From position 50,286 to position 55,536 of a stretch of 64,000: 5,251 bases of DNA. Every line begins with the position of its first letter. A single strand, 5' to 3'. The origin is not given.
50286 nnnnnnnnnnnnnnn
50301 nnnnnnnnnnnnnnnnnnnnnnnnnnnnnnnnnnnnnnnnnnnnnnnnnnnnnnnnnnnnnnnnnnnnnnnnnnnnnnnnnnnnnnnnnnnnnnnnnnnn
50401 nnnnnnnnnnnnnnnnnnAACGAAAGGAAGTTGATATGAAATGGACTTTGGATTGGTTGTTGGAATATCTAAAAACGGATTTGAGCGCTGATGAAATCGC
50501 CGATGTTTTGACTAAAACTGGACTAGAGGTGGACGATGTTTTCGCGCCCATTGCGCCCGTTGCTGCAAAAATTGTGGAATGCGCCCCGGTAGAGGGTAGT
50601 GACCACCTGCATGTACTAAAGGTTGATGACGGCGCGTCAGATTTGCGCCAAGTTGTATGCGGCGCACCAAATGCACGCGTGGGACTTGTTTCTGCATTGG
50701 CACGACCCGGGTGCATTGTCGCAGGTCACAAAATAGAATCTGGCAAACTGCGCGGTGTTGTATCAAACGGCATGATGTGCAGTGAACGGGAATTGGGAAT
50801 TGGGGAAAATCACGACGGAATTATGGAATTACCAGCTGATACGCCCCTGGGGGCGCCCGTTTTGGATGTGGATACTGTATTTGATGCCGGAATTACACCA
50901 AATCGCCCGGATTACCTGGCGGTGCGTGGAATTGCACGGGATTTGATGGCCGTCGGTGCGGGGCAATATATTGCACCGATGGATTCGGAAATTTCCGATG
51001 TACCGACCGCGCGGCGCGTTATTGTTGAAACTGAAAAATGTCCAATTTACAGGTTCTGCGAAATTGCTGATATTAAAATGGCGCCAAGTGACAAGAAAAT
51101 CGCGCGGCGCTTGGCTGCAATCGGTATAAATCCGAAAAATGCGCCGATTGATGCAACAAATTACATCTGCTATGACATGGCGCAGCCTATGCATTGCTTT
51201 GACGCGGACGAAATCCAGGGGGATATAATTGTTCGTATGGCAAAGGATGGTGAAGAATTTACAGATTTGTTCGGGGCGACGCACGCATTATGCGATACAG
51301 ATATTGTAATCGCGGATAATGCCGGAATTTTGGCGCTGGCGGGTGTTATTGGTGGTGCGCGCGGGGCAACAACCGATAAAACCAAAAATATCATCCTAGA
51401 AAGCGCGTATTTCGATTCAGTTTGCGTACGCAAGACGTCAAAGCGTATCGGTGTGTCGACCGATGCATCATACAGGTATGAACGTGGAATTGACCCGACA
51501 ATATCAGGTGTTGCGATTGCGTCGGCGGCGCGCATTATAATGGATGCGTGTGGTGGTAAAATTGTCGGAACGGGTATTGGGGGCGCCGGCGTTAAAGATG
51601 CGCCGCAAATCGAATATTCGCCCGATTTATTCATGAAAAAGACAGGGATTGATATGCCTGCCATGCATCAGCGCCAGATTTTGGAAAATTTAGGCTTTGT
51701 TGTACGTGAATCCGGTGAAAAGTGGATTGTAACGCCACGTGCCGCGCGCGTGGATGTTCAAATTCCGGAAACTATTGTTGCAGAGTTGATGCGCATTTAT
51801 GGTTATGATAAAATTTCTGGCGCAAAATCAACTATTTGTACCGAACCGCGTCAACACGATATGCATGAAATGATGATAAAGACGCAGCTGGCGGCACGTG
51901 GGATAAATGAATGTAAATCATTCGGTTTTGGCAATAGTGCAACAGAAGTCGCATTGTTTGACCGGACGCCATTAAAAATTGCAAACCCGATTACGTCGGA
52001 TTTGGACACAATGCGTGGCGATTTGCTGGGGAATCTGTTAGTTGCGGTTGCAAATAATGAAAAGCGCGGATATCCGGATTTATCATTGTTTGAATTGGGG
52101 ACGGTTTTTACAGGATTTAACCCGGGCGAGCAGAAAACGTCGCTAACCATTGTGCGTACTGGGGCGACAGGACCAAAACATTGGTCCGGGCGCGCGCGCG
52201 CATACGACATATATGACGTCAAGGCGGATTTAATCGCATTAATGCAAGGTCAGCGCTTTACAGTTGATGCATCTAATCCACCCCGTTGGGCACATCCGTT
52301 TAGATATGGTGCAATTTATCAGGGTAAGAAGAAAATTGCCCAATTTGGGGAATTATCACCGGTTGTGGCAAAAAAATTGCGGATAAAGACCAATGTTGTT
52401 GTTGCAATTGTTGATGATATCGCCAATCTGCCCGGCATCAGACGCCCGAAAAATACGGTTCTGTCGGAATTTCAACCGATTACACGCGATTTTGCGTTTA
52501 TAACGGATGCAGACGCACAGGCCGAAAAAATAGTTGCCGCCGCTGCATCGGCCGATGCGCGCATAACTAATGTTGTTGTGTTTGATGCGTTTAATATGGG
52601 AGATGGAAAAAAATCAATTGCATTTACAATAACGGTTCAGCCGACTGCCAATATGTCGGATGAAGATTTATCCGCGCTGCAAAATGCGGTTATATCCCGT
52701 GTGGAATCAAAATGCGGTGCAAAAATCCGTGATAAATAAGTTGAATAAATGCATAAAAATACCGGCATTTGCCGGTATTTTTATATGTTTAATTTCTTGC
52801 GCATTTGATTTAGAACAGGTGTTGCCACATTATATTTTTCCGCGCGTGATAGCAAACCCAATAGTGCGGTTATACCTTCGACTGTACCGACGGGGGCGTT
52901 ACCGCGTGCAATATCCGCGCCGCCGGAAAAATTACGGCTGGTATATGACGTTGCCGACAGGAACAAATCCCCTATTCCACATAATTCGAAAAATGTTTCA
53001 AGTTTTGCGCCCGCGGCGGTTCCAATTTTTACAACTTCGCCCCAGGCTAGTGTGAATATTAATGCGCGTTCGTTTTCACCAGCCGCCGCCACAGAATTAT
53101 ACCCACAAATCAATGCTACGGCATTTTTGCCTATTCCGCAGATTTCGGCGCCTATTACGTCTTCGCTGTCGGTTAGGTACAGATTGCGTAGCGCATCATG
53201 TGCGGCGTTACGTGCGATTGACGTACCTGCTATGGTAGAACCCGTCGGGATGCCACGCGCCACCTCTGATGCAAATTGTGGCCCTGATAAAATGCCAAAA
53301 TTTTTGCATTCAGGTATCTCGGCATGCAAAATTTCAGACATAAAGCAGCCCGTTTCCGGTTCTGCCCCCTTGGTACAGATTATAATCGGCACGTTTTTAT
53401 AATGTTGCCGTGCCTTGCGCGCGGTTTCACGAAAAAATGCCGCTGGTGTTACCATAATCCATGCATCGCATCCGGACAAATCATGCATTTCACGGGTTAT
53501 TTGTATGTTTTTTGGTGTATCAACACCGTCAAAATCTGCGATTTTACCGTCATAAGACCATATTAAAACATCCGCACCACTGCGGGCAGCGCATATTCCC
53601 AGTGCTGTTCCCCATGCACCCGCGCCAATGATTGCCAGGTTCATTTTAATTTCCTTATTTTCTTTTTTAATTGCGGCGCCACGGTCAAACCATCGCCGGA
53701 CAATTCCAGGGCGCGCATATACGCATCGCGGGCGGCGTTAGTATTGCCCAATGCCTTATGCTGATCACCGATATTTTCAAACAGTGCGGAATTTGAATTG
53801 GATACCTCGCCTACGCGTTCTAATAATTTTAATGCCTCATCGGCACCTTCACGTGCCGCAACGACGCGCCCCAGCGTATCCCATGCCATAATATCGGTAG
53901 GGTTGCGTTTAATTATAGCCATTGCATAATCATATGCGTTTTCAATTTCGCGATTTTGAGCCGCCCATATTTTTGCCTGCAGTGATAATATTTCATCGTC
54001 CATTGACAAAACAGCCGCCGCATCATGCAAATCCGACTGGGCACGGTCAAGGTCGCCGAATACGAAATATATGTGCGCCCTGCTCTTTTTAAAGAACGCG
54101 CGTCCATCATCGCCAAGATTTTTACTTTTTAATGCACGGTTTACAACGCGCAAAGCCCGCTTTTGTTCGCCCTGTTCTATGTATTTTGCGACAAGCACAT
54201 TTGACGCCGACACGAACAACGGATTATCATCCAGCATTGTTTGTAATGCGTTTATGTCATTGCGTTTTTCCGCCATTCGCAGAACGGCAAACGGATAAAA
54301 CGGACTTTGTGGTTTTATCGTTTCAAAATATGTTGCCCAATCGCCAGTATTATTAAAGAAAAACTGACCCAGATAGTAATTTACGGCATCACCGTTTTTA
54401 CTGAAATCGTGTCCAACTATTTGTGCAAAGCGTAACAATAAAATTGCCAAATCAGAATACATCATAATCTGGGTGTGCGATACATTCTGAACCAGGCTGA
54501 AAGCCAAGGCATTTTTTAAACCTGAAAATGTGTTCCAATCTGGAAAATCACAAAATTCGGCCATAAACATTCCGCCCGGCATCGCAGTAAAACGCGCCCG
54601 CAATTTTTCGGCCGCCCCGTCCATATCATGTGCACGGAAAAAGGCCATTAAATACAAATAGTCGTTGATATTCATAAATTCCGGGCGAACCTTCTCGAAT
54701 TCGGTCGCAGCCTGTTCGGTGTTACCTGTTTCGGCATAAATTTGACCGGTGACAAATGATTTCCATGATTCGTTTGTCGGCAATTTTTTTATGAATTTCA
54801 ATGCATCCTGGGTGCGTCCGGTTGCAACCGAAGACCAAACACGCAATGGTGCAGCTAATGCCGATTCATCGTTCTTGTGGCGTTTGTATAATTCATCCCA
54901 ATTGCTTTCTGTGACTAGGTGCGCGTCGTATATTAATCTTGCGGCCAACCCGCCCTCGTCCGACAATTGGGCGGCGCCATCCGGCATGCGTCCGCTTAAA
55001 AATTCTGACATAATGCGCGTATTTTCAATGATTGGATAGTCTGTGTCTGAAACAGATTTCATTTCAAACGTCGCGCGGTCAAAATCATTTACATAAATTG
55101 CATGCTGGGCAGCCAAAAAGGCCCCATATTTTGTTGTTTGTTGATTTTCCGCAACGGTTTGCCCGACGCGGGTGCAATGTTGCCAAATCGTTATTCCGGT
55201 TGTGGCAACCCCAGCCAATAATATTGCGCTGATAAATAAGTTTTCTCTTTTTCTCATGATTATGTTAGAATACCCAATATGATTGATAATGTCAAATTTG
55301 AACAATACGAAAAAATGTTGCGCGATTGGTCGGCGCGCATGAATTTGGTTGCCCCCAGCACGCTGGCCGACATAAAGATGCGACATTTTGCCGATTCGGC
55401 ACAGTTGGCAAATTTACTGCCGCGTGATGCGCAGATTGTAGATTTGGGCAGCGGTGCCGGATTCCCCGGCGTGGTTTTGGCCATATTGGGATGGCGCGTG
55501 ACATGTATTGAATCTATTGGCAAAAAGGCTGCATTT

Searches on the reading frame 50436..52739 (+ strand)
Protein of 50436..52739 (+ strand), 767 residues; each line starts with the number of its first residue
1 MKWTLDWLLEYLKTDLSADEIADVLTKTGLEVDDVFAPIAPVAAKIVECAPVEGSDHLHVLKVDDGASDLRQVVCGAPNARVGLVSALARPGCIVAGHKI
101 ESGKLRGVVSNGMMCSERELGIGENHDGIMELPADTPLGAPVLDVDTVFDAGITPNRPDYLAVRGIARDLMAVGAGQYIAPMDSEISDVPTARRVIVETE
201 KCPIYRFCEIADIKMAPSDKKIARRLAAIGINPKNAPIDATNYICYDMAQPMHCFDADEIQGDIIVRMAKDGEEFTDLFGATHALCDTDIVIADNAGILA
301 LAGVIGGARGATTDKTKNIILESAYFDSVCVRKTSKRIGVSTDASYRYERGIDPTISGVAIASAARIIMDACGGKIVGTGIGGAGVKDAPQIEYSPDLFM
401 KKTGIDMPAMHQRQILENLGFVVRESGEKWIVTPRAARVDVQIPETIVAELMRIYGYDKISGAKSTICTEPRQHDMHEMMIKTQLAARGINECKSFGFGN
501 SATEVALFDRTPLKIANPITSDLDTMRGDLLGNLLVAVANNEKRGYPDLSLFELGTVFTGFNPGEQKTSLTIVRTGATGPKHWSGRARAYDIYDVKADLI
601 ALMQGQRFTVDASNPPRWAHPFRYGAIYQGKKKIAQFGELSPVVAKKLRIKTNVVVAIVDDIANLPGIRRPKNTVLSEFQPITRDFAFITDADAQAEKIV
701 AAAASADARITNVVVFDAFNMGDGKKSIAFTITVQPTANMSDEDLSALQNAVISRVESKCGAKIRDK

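Call 66: search_protein_families(library=pfam, proteins=[window:50436-52739:+], max_evalue=0.001)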
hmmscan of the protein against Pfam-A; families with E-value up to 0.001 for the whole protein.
window:50436-52739:+ (767 aa): 5 families
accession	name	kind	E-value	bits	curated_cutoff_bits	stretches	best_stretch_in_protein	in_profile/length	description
PF03483.22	B3_4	-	1.3e-54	184.8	29.3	1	201-373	1-174/174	B3/4 domain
PF17759.6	tRNA_synthFbeta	-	6.1e-35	121.1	22.4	1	477-659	21-212/214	Phenylalanyl tRNA synthetase beta chain CLM domain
PF01588.26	tRNA_bind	-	4.3e-20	72.1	27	1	44-140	4-95/96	Putative tRNA binding domain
PF03484.21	B5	-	1e-14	54.9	28.6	1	392-457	1-67/67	tRNA synthetase B5 domain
PF03147.19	FDX-ACB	-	6.3e-14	52.6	31.1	1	677-765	1-94/94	Ferredoxin-fold anticodon binding domain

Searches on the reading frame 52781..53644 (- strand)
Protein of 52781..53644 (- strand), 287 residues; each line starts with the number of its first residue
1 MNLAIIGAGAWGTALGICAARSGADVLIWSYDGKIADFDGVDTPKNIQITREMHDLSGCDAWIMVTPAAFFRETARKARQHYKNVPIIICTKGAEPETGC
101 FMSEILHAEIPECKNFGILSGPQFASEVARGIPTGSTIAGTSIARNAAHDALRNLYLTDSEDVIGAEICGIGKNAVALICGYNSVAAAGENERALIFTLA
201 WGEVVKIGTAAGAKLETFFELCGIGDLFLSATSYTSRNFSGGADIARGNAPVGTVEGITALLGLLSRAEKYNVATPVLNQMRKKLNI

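Call 66: search_protein_families(library=pfam, proteins=[window:52781-53644:-], max_evalue=0.001)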
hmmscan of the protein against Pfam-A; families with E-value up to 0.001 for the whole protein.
window:52781-53644:- (287 aa): 3 families
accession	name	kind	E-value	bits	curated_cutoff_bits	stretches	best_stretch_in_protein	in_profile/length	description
PF01210.29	NAD_Gly3P_dh_N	-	3.7e-28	98.9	23.1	1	3-141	2-153/158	NAD-dependent glycerol-3-phosphate dehydrogenase N-terminus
PF07479.19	NAD_Gly3P_dh_C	-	4.7e-26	92.1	25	1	162-283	1-129/142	NAD-dependent glycerol-3-phosphate dehydrogenase C-terminus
PF20618.3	GPD_NAD_C_bact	-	9.7e-08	32.9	27.6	1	222-280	1-65/66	Bacterial GPD, NAD-dependent C-terminal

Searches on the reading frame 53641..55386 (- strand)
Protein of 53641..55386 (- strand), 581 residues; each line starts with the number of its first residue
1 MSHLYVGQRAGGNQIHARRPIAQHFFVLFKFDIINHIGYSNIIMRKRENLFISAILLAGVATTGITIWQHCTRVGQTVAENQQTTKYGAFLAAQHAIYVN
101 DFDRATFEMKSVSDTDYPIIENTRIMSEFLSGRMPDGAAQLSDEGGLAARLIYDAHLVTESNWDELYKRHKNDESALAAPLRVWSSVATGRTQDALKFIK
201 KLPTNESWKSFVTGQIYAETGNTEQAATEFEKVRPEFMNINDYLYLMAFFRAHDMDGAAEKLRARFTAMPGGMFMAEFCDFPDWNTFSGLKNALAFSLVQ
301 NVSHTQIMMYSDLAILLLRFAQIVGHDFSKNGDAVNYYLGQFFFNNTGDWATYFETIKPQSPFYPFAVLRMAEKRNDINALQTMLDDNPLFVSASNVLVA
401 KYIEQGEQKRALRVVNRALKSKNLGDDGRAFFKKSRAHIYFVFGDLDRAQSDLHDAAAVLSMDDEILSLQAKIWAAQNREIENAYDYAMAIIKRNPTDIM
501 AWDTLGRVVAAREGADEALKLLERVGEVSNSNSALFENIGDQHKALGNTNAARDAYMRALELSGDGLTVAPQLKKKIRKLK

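Call 17: find_encoding_contigs(protein=window:53641-55386:-, flank=10000, max_places=1)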
Protein window:53641-55386:- (581 aa): no gene with exactly this product is on record in the collection.

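Call 66: search_protein_families(library=pfam, proteins=[window:53641-55386:-], max_evalue=0.001)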
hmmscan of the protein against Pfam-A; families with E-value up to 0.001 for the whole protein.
window:53641-55386:- (581 aa): 7 families
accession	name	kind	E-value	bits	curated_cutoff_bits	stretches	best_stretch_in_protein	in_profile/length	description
PF13424.12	TPR_12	-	5e-07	30.2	30.1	0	505-562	16-74/77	Tetratricopeptide repeat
PF13428.12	TPR_14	-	7e-07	29.8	23.5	0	540-565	8-33/44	Tetratricopeptide repeat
PF07719.23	TPR_2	-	7.2e-07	29.3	27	0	537-563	5-31/34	Tetratricopeptide repeat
PF14559.12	TPR_19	-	1.3e-06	29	25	0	379-421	12-54/68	Tetratricopeptide repeat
PF09976.15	TPR_21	-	2.6e-06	27.8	25.5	1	500-576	114-187/193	Tetratricopeptide repeat-like domain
PF13181.12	TPR_8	-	5.7e-06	26.5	25.7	0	538-563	6-31/34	Tetratricopeptide repeat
PF23300.3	HEAT_Nup120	-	0.00018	21.9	29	0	189-237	9-56/170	Nucleoporin Nup120, HEAT repeats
